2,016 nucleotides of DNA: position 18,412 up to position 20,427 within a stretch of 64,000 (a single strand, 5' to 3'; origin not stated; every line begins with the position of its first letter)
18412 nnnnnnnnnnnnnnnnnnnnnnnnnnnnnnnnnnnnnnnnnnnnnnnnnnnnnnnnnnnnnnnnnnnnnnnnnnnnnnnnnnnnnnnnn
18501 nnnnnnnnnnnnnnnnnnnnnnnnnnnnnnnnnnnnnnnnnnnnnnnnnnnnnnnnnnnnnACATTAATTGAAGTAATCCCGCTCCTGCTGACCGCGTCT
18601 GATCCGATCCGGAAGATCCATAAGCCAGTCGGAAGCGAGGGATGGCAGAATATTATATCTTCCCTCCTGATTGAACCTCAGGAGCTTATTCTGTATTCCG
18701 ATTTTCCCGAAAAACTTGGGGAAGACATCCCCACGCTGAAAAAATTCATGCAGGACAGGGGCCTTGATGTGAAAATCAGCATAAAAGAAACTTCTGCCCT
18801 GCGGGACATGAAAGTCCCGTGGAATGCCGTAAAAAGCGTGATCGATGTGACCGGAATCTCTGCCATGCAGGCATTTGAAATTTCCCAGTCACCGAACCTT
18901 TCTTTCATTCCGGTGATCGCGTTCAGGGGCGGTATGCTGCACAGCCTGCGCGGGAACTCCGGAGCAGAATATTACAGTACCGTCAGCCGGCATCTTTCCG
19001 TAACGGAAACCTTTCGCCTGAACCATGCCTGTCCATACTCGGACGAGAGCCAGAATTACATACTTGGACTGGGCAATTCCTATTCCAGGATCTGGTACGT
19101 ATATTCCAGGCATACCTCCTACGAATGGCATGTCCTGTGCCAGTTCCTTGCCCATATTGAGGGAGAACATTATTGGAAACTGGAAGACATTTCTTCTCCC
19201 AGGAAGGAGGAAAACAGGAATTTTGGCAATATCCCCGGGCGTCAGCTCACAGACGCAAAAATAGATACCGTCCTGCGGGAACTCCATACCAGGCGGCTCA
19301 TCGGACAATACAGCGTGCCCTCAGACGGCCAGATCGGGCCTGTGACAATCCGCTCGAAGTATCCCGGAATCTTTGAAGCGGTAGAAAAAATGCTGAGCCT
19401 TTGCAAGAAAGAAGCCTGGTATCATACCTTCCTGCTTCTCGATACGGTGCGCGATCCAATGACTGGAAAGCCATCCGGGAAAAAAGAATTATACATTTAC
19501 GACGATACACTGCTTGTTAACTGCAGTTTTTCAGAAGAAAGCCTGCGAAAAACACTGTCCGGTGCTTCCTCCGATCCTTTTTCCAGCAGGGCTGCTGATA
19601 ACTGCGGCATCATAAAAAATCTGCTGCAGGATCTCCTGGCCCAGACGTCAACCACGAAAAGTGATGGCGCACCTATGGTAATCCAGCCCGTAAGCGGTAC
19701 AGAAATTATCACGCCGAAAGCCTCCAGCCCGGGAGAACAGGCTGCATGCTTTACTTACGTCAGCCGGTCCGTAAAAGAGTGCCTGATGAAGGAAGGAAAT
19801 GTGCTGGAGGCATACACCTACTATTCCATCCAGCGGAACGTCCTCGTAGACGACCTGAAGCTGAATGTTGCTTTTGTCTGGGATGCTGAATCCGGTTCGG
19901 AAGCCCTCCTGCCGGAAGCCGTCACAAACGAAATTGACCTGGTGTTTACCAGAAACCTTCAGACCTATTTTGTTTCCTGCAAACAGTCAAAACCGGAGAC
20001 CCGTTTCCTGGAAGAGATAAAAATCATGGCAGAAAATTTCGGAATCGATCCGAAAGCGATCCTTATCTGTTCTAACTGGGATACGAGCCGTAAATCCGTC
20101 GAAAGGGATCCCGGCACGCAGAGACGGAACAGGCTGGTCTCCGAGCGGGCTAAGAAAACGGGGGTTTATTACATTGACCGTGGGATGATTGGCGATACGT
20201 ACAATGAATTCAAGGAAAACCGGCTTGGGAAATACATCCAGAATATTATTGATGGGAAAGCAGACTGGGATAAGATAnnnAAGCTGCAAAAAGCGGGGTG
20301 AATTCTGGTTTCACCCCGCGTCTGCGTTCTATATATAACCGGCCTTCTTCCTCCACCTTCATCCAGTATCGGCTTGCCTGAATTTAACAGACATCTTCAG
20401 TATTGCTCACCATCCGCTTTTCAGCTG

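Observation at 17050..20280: Divergently transcribed giant protein ends in a Card1-like (CARF-like Rossmann + PD-(D/E)xK) sensor-nuclease: possible signal-activated effector for the neighbouring TIR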

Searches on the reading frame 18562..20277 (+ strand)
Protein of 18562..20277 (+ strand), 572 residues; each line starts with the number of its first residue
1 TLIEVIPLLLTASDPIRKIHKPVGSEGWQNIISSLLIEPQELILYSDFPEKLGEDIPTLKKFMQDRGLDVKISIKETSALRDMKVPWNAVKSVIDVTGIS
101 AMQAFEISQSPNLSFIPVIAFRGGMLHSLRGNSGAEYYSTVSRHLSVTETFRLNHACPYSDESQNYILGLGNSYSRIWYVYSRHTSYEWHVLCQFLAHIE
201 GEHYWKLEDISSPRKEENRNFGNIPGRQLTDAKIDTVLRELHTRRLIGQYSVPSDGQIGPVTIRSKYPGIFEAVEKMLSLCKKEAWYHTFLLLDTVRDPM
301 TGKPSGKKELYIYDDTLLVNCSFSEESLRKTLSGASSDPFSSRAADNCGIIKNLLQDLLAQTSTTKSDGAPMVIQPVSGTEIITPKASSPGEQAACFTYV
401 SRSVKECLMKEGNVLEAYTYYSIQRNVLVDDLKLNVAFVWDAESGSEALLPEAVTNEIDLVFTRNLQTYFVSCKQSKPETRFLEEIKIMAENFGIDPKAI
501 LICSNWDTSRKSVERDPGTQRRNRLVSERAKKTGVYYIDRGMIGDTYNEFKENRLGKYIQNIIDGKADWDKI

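Call 24: predict_structure(alignment_id=A2)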
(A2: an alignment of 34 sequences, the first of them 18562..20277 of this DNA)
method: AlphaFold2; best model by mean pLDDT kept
length: 572 residues; sequences in the alignment: 34
mean_pLDDT: 87.6   pTM: 0.87
mean pLDDT of the five models: 87.6, 87.4, 87.0, 86.2, 85.0
residues with pLDDT >= 90: 297; 70-90: 240; 50-70: 23; < 50: 12
segments of 3 or more residues with pLDDT < 50: 1-4, 336-343
pLDDT, mean of each block of 10 residues (from residue 1): 50 79 77 81 91 84 84 92 83 88 89 89 83 73 82 84 87 93 90 95 90 89 95 97 95 95 95 96 91 91 85 95 90 59 72 95 82 90 89 94 96 95 94 92 79 87 92 90 93 88 88 84 89 94 87 93 93 86
secondary structure, 60 per line:
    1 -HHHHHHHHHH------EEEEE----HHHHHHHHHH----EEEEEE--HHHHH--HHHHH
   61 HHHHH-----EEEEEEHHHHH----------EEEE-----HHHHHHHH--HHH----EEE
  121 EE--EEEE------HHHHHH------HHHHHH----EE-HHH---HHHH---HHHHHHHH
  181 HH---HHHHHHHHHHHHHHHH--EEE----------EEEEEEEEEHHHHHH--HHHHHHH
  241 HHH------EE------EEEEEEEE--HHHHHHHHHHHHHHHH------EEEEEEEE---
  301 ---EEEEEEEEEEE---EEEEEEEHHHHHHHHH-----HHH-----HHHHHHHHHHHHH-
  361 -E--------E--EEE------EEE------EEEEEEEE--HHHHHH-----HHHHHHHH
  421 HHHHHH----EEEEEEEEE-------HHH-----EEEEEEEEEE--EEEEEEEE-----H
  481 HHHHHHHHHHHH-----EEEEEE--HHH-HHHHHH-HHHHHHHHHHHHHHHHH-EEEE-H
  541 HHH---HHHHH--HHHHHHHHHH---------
elements in order: H2-11 E18-22 H27-36 E41-46 H49-53 H56-65 E71-76 H77-81 E92-95 H101-108 E118-122 E125-128 H135-140 H147-152 H166-169 H173-182 H186-201 E204-206 E217-225 H226-231 H234-243 E258-265 H268-283 E290-297 E304-314 E318-324 H325-333 H347-359 E374-376 E383-385 E392-399 H402-407 H413-426 E431-439 E455-464 E467-474 H480-492 E498-503 H510-515 H517-533 E535-538 H540-543 H547-551 H554-563

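Call 29: fold_search(model_id=the predicted structure, library=pdb)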
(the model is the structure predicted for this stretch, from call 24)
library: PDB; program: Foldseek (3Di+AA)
matches with E <= 10: 1314; with E <= 0.001: 16
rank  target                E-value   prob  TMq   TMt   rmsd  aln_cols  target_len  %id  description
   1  1xmx                  1.1e-12  1.00  0.41  0.58  10.7       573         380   11  Crystal structure of protein VC1899 from Vibrio cholerae (released 2004-11-16)
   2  8bao_A                2.0e-09  1.00  0.40  0.59  13.2       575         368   12  Dysgonamonadaceae bacterium CRISPR ancillary nuclease 2 (released 2022-11-30)
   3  9u49_A                2.7e-09  1.00  0.36  0.49  11.7       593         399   12  crystal structure of Cdn1 in complex with cA4 (released 2026-02-04)
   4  8bao_B                1.2e-08  1.00  0.42  0.62  11.8       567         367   11  Dysgonamonadaceae bacterium CRISPR ancillary nuclease 2 (released 2022-11-30)
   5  8q3y_A                5.5e-08  1.00  0.35  0.43  13.8       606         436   11  Crystal structure of apo Can2 from Thermoanaerobacter brockii (released 2023-11-22)
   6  8q44_A                1.2e-07  1.00  0.36  0.45  12.4       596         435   11  Crystal structure of cA4-bound Can2 (E364R) in complex with oligo-T DNA (released 2023-11-22)
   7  8q42_B                1.5e-07  1.00  0.37  0.46  12.7       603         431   11  Crystal structure of cA4-bound Can2 (E341A) in complex with oligo-A DNA (released 2023-11-22)
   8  8q41_A                1.7e-07  1.00  0.37  0.47  13.0       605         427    9  Crystal structure of Can2 (E341A) bound to cA4 and TTTAAA ssDNA (released 2023-11-22)
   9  8q3z_A                1.9e-07  1.00  0.38  0.48  12.5       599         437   10  Crystal structure of cA4-bound Can2 from Thermoanaerobacter brockii (released 2023-11-22)
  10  8q41_B                2.3e-07  1.00  0.37  0.47  12.8       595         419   10  Crystal structure of Can2 (E341A) bound to cA4 and TTTAAA ssDNA (released 2023-11-22)
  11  8q44_B                2.8e-07  1.00  0.38  0.47  13.1       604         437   10  Crystal structure of cA4-bound Can2 (E364R) in complex with oligo-T DNA (released 2023-11-22)
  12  8q43_B                3.5e-07  1.00  0.37  0.47  12.6       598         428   10  Crystal structure of cA4-bound Can2 (E341A) in complex with oligo-C DNA (released 2023-11-22)
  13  8q42_A                7.5e-07  1.00  0.37  0.46  12.8       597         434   11  Crystal structure of cA4-bound Can2 (E341A) in complex with oligo-A DNA (released 2023-11-22)
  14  8z4i_B                2.1e-06  1.00  0.25  0.33  19.2       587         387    9  crystal structure of Cdn1 in complex with cA3 (released 2026-02-04)
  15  8q43_A                2.3e-06  1.00  0.36  0.47  12.5       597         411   10  Crystal structure of cA4-bound Can2 (E341A) in complex with oligo-C DNA (released 2023-11-22)
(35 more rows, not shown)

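Call 43: search_protein_families(library=pfam, proteins=[window:18562-20277:+], max_evalue=10)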
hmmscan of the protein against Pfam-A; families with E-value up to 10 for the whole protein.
window:18562-20277:+ (572 aa): 1 family
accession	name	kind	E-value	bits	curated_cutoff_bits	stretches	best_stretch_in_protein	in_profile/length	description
PF09002.17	Card1_endonuc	-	0.0097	15.9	26.4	1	410-477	8-67/136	Card1-like, endonuclease domain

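Call 84: search_protein_representatives(protein=window:18562-20277:+)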
Query: 572 residues. Proteins with E-value up to 0.001 (for the whole library): 512; up to 1e-10: 112; up to 1e-30: 30. The best 150 are listed.
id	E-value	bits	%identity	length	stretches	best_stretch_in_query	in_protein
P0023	1.1e-128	446.8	44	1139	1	1-572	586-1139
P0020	1.8e-127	442.8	42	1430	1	1-572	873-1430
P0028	9.2e-116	404.2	42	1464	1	1-571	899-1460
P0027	3.1e-108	379.3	39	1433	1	2-572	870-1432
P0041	4.2e-83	296.4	36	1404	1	1-572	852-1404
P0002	5.0e-82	292.8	91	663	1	1-155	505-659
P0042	1.0e-73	265.4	37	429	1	119-571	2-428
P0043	4.4e-69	250.1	35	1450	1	6-544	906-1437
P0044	8.1e-66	239.3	35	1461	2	398-569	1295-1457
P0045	2.4e-60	221.3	33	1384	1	2-514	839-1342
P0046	9.2e-51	189.6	30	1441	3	1-208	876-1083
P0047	1.8e-49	185.3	31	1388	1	3-508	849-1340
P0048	2.2e-49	185.1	31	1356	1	1-570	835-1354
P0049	1.4e-48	182.4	31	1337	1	14-547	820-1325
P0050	1.0e-47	179.6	45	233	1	372-571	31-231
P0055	1.2e-38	149.7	31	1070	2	398-566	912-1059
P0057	1.5e-36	142.7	35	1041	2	396-511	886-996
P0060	6.6e-33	130.7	33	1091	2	394-504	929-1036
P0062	8.7e-33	130.3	33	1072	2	386-504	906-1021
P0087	9.6e-22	93.8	31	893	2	397-504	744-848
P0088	1.2e-21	93.5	34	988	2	393-505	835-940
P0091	3.5e-20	88.7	32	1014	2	389-547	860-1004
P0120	1.2e-13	67.1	35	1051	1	396-569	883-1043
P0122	1.3e-13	67.0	39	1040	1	395-541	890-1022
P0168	4.3e-09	52.1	29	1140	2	394-541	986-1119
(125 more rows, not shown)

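Call 85: search_protein_families(library=pfam, proteins=[P0055, P0057, P0060, P0062, P0088, P0091, P0120, P0122, P0087], max_evalue=0.01)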
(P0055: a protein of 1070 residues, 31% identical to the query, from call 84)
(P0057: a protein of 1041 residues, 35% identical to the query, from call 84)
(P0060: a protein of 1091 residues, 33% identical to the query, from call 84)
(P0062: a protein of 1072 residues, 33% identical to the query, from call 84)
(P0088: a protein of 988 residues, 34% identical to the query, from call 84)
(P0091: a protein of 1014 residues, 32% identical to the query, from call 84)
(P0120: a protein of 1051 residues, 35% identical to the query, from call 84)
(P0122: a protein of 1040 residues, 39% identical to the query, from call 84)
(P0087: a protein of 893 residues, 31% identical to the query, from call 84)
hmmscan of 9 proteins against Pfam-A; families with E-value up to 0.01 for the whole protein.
P0055 (1070 aa): 1 family
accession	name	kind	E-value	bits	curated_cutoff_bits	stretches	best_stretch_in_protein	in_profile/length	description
PF09002.17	Card1_endonuc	-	0.0034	17.4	26.4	0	925-1025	9-109/136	Card1-like, endonuclease domain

P0057 (1041 aa): 1 family
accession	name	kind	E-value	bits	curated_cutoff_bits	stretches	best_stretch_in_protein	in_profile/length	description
PF09002.17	Card1_endonuc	-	0.00014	21.9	26.4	1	901-968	9-78/136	Card1-like, endonuclease domain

P0060 (1091 aa): 1 family
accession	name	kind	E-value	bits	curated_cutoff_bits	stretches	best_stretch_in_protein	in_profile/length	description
PF09002.17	Card1_endonuc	-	7.6e-06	26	26.4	1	946-1062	9-118/136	Card1-like, endonuclease domain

P0062 (1072 aa): 1 family
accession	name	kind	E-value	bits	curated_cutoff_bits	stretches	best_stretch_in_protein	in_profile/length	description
PF09002.17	Card1_endonuc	-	8.2e-06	25.9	26.4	1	930-1042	8-117/136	Card1-like, endonuclease domain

P0088 (988 aa): 1 family
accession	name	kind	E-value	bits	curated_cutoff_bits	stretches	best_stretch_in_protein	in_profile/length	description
PF09002.17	Card1_endonuc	-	3.7e-06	27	26.4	1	852-957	8-114/136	Card1-like, endonuclease domain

P0091 (1014 aa): 1 family
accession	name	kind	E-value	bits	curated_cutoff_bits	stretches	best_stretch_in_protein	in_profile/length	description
PF09002.17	Card1_endonuc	-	3.2e-05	24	26.4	1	882-956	9-89/136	Card1-like, endonuclease domain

P0120 (1051 aa): 0 families

P0122 (1040 aa): 1 family
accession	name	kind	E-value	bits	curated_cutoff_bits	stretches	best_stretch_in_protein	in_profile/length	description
PF09002.17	Card1_endonuc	-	3.9e-06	26.9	26.4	1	906-988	9-98/136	Card1-like, endonuclease domain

P0087 (893 aa): 1 family
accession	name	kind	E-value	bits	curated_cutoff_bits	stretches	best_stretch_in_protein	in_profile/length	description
PF09002.17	Card1_endonuc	-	5.2e-05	23.3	26.4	1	758-823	9-70/136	Card1-like, endonuclease domain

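Call 93: find_encoding_contigs(protein=P0060, flank=10000, max_places=2)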
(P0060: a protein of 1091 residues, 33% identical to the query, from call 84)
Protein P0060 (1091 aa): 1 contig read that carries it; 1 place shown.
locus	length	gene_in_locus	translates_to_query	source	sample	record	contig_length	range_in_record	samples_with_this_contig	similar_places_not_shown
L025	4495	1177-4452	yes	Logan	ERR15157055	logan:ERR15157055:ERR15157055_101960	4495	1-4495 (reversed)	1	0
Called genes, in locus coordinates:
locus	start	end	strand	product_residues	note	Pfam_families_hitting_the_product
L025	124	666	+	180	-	-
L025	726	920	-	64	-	-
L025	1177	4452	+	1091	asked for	PF09002:Card1_endonuc (weak)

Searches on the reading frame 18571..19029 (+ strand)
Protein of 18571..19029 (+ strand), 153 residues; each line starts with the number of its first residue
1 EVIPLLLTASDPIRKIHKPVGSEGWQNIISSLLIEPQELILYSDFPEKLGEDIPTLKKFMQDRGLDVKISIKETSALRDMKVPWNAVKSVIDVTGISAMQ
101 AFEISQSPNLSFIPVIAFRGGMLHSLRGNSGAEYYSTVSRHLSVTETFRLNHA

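Call 48: search_solved_structures(query=A4, max_evalue=10, show_alignments=2)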
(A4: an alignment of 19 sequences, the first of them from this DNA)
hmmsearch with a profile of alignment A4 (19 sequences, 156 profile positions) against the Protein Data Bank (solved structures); distinct sequences matched with E-value up to 10: 4.
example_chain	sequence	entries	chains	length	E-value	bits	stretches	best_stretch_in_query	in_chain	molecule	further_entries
4r58_A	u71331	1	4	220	0.12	15.7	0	71-119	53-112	Leucine Rich Repeat protein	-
4kp2_A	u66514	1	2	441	1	12.7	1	33-106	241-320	Homoaconitase large subunit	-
3pv4_A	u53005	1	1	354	1.2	12.4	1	20-93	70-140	DegQ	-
4yo1_A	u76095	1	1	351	1.5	12.1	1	20-93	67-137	DegQ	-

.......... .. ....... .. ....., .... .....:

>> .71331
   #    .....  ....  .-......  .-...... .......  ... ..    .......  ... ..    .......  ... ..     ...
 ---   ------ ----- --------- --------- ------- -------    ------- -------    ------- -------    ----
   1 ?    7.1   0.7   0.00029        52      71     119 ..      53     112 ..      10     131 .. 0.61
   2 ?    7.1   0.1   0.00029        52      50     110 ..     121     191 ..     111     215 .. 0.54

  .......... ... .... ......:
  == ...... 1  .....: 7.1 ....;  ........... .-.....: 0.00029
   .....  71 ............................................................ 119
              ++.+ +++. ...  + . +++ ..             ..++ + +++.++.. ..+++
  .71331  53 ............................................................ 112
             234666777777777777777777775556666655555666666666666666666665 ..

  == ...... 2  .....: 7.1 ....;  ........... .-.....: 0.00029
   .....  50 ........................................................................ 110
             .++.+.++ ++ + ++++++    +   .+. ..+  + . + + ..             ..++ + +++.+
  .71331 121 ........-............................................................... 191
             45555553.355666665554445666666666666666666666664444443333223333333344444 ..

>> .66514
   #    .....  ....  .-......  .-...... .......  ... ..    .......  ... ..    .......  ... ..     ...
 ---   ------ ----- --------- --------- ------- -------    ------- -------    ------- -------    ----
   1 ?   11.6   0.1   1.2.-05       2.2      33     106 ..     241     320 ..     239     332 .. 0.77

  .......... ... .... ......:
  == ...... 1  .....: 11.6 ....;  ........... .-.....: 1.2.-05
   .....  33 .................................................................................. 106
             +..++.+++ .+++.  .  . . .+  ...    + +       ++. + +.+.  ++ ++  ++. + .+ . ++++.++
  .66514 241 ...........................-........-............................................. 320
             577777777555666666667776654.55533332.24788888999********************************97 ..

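Call 50: search_protein_families(library=padloc, proteins=[window:18571-19029:+], max_evalue=10)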
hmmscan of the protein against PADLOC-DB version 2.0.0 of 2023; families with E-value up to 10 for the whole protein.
seq(153 aa): 0 families

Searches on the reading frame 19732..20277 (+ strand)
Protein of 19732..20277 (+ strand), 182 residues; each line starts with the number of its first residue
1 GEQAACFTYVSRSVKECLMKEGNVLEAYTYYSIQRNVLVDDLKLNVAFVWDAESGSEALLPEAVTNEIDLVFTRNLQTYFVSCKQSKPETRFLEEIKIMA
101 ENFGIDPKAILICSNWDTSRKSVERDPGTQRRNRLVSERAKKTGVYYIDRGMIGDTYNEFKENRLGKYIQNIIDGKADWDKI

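Call 77: search_solved_structures(query=A7, max_evalue=1, show_alignments=4)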
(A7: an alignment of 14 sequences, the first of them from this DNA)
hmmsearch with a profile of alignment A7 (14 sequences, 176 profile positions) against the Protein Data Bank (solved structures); distinct sequences matched with E-value up to 1: 3.
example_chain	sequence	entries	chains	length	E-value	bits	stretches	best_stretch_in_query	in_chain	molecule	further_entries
8bao_A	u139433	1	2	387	0.026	17.4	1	41-114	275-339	DUF1887 family protein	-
8fcj_B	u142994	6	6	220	0.57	13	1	70-136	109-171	Type I-B CRISPR-associated protein Cas6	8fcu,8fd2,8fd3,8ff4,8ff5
1y88_A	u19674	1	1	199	0.6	13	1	58-86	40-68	Hypothetical protein AF1548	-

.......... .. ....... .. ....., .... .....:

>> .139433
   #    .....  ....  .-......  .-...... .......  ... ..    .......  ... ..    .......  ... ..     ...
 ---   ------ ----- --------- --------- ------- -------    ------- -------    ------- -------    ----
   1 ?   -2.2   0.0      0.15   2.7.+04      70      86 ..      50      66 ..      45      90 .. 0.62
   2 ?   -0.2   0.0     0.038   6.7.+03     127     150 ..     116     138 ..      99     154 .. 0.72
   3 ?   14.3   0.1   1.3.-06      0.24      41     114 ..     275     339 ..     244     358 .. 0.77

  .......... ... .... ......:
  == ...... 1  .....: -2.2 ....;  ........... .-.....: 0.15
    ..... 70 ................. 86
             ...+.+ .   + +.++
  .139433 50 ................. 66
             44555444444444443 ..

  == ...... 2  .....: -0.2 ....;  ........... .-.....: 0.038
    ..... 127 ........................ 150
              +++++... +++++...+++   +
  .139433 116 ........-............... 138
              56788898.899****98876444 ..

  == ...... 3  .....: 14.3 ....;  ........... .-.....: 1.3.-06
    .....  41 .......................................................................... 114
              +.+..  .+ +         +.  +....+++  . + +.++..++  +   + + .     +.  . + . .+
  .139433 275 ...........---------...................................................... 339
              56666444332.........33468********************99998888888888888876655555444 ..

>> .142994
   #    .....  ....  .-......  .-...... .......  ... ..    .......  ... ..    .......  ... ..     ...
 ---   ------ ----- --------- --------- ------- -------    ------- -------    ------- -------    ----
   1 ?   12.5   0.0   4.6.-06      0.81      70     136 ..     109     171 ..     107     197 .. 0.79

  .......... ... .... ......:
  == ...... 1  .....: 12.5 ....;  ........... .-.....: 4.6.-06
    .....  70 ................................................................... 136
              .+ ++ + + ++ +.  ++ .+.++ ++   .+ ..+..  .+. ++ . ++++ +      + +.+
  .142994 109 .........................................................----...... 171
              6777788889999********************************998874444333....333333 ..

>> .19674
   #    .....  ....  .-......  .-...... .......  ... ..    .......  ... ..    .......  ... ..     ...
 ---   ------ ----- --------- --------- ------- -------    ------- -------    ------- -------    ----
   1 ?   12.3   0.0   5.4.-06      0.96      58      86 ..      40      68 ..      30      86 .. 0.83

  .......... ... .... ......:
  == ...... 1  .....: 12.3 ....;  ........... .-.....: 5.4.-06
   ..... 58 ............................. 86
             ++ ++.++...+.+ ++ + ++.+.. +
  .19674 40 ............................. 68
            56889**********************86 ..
